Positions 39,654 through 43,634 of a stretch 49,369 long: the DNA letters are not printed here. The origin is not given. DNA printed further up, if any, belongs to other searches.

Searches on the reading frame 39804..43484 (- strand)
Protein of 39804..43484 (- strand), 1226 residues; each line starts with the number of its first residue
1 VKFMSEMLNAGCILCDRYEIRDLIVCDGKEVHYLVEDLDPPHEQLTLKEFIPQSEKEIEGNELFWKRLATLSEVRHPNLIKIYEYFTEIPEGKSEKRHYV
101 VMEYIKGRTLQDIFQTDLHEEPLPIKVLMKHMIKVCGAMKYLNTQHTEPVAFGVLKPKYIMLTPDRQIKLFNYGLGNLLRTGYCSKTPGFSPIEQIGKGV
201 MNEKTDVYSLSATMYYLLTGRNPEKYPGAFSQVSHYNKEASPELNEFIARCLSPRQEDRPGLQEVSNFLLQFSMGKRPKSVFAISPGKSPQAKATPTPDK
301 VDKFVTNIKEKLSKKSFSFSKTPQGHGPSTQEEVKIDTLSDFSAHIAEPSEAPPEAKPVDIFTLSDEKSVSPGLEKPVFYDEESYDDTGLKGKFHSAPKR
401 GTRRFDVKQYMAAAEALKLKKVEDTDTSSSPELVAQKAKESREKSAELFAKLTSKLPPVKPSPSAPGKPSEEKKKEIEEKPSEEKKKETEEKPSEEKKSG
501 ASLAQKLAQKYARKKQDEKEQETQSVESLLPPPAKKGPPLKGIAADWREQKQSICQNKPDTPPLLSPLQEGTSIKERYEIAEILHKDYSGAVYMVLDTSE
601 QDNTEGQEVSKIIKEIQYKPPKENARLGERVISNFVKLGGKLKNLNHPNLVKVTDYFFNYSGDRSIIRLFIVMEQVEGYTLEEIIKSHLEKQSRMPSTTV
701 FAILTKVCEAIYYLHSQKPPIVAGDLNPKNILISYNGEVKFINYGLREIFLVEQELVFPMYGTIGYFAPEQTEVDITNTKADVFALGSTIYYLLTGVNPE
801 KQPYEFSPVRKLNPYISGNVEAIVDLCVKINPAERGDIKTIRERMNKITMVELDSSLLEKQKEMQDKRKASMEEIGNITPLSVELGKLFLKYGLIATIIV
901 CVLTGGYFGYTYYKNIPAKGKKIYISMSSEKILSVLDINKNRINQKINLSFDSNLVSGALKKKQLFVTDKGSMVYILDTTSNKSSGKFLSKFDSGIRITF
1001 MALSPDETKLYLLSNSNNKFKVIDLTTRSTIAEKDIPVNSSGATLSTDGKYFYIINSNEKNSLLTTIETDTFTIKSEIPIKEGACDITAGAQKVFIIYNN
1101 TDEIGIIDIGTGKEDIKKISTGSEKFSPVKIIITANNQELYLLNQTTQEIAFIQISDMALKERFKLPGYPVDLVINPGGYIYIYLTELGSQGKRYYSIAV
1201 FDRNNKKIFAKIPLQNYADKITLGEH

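Call 50: search_protein_families(library=pfam, proteins=[window:39804-43484:-], max_evalue=0.001)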
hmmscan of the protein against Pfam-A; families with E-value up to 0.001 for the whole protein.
window:39804-43484:- (1226 aa): 2 families
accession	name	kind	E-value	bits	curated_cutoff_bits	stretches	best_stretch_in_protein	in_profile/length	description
PF00069.31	Pkinase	-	3.7e-48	164.6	31.7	2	641-801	51-198/263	Protein kinase domain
PF07714.23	PK_Tyr_Ser-Thr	-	5.9e-35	121.2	23.1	2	56-268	40-257/258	Protein tyrosine and serine/threonine kinase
